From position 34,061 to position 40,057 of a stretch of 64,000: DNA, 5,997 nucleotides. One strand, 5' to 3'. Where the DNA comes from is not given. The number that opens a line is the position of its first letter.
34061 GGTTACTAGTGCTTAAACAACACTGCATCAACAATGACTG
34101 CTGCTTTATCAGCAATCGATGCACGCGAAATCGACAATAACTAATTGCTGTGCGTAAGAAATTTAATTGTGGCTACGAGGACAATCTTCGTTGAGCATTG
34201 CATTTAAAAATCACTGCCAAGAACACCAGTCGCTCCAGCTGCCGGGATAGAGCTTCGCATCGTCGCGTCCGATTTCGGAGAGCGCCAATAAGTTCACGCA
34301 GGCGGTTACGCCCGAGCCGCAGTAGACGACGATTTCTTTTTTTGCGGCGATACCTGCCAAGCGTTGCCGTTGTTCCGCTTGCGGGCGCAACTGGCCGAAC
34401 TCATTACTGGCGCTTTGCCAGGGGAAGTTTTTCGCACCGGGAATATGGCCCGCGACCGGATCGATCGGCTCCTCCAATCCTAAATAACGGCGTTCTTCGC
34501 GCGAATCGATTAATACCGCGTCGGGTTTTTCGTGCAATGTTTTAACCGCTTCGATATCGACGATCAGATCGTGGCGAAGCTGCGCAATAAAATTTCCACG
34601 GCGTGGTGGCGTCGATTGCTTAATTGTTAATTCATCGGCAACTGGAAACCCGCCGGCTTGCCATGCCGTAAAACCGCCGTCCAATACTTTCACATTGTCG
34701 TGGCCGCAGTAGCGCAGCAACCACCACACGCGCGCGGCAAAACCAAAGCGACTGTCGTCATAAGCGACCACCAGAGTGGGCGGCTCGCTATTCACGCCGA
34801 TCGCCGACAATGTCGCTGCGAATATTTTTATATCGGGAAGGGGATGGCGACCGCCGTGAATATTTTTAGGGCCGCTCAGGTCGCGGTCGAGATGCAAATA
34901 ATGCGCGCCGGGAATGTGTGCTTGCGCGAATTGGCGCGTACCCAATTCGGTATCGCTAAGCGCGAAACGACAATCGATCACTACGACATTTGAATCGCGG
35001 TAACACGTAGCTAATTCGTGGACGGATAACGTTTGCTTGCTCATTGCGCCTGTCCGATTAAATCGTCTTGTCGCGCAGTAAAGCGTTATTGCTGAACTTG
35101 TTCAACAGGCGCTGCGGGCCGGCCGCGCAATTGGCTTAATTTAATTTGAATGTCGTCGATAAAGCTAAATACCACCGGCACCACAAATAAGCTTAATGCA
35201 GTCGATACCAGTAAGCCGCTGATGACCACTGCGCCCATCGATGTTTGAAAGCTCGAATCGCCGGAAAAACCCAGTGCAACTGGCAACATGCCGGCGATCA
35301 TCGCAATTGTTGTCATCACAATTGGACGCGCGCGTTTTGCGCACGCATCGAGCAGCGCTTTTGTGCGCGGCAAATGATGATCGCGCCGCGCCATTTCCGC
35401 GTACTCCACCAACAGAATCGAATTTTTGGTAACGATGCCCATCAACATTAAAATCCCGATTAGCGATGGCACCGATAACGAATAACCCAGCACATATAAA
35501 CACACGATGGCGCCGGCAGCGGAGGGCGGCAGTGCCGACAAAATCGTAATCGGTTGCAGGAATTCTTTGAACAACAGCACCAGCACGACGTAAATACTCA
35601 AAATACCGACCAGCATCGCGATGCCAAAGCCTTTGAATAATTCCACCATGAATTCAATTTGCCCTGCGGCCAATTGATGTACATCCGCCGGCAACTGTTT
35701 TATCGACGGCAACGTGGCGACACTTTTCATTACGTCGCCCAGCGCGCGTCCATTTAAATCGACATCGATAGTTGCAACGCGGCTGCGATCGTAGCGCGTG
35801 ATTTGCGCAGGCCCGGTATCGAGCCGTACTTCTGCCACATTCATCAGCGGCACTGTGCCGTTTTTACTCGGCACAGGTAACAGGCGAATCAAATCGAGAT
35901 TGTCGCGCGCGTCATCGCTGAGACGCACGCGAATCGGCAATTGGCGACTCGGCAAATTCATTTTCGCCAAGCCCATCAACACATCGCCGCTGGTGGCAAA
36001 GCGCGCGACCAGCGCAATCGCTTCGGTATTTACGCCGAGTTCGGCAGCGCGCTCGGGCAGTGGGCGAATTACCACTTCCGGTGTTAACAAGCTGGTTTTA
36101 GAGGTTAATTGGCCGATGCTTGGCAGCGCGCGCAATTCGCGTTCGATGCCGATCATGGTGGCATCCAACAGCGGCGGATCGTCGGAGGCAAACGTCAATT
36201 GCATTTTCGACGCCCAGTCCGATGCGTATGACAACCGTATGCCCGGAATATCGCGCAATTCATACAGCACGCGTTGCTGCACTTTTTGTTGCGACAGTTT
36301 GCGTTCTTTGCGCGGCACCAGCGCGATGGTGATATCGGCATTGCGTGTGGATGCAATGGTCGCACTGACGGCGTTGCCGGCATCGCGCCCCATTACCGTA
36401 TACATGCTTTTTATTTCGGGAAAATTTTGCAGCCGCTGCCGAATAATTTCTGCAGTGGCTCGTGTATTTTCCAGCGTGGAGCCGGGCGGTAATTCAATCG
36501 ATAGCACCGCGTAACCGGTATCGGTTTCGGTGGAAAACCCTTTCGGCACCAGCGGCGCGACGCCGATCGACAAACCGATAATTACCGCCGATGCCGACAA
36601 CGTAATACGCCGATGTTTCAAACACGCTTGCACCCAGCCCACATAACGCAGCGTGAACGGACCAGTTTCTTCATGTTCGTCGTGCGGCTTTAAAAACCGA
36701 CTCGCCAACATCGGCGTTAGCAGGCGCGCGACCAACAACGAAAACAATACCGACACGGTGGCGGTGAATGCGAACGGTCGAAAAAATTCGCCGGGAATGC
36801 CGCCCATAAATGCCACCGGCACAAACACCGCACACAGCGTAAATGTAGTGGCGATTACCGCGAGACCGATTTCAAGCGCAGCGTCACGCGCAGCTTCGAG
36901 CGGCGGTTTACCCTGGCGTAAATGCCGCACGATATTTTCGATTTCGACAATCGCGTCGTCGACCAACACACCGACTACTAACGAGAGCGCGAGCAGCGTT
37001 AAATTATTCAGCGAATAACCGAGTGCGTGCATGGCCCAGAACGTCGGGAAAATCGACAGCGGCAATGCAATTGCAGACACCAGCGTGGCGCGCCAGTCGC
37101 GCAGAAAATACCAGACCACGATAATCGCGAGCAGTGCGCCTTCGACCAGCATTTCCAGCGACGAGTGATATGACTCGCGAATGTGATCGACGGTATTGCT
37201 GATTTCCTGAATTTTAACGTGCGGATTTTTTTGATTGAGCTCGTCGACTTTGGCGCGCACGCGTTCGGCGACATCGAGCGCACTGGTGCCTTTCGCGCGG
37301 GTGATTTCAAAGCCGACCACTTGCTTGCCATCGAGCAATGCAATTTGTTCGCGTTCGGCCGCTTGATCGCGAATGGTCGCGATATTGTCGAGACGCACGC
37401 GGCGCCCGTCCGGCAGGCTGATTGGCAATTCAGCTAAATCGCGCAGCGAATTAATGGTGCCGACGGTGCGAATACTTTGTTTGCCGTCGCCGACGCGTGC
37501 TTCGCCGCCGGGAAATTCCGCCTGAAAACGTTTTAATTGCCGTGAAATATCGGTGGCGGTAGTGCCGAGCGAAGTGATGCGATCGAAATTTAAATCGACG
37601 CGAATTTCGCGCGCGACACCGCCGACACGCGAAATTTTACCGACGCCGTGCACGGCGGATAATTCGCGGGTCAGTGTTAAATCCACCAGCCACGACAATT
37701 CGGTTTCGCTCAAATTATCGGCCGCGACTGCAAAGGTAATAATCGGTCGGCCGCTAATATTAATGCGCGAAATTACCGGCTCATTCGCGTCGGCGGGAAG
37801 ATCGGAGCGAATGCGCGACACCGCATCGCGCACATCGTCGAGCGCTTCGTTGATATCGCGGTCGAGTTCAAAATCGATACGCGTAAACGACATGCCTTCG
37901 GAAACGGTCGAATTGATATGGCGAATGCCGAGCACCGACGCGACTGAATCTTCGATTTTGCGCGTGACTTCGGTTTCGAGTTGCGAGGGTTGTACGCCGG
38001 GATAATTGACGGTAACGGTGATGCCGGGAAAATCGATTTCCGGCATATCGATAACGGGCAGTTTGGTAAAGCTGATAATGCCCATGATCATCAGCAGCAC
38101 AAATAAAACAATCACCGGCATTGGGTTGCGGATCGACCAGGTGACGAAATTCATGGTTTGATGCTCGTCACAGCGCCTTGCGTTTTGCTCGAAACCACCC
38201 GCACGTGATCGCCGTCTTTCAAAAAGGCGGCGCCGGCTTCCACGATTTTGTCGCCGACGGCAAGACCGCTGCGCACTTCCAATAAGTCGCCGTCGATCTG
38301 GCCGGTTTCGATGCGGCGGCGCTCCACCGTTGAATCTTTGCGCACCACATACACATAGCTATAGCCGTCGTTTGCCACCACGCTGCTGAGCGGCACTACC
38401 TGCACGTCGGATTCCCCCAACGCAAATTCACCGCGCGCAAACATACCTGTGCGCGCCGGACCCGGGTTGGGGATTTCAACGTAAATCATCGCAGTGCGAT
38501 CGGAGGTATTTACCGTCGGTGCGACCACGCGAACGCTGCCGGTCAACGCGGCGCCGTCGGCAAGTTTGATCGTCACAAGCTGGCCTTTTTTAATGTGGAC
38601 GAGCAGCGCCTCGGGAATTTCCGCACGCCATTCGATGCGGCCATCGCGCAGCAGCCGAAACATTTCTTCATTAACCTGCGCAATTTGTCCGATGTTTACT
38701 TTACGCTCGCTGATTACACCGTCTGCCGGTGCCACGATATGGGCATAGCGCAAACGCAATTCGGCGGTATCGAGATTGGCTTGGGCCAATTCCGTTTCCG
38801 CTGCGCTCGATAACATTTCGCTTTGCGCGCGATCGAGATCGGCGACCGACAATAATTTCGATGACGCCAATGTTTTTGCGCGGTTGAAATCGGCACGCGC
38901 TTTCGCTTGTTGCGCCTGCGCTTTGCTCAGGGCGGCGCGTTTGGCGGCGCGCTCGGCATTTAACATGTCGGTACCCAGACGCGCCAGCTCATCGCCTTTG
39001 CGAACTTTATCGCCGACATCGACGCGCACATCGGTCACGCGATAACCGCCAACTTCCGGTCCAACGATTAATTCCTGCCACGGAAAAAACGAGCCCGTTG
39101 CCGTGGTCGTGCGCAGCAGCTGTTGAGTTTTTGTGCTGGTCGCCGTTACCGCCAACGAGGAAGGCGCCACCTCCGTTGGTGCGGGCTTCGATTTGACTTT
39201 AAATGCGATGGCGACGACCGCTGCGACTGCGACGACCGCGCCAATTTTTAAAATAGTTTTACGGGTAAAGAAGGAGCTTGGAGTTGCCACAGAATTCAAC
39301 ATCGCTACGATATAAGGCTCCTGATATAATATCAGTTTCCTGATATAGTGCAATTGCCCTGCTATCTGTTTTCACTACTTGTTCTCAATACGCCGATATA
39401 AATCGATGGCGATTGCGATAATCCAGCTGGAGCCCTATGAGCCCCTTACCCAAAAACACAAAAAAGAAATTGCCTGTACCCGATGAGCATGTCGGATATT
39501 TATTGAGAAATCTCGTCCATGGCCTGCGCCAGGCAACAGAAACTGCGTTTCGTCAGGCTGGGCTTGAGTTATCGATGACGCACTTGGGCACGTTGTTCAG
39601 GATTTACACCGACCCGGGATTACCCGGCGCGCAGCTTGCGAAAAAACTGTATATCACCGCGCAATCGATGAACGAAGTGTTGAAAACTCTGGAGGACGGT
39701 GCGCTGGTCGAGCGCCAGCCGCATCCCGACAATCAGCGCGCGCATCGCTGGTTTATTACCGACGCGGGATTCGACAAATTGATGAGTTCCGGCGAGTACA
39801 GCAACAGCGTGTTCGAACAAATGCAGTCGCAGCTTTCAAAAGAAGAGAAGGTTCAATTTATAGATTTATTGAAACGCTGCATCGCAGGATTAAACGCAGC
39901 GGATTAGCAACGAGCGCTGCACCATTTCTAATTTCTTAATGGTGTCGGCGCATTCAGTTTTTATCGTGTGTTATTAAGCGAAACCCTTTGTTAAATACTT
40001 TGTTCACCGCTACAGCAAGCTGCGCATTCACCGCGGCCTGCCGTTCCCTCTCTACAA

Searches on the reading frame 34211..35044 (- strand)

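Call 44: search_protein_families(library=pfam, proteins=[window:34211-35044:-], max_evalue=0.00001)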
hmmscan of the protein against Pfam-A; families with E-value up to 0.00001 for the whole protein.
window:34211-35044:- (277 aa): 1 family
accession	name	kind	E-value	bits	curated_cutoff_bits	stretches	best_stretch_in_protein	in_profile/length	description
PF00581.25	Rhodanese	-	1.1e-32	113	22.2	2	165-274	3-100/102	Rhodanese-like domain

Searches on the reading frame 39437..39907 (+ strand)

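Call 44: search_protein_families(library=pfam, proteins=[window:39437-39907:+], max_evalue=0.00001)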
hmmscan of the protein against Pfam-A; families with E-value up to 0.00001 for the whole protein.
window:39437-39907:+ (156 aa): 2 families
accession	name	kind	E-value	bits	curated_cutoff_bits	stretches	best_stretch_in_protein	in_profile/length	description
PF01047.28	MarR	-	3.9e-11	43.1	24.6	1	45-102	1-58/59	MarR family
PF12802.13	MarR_2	-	4.5e-10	40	27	1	45-102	3-61/61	MarR family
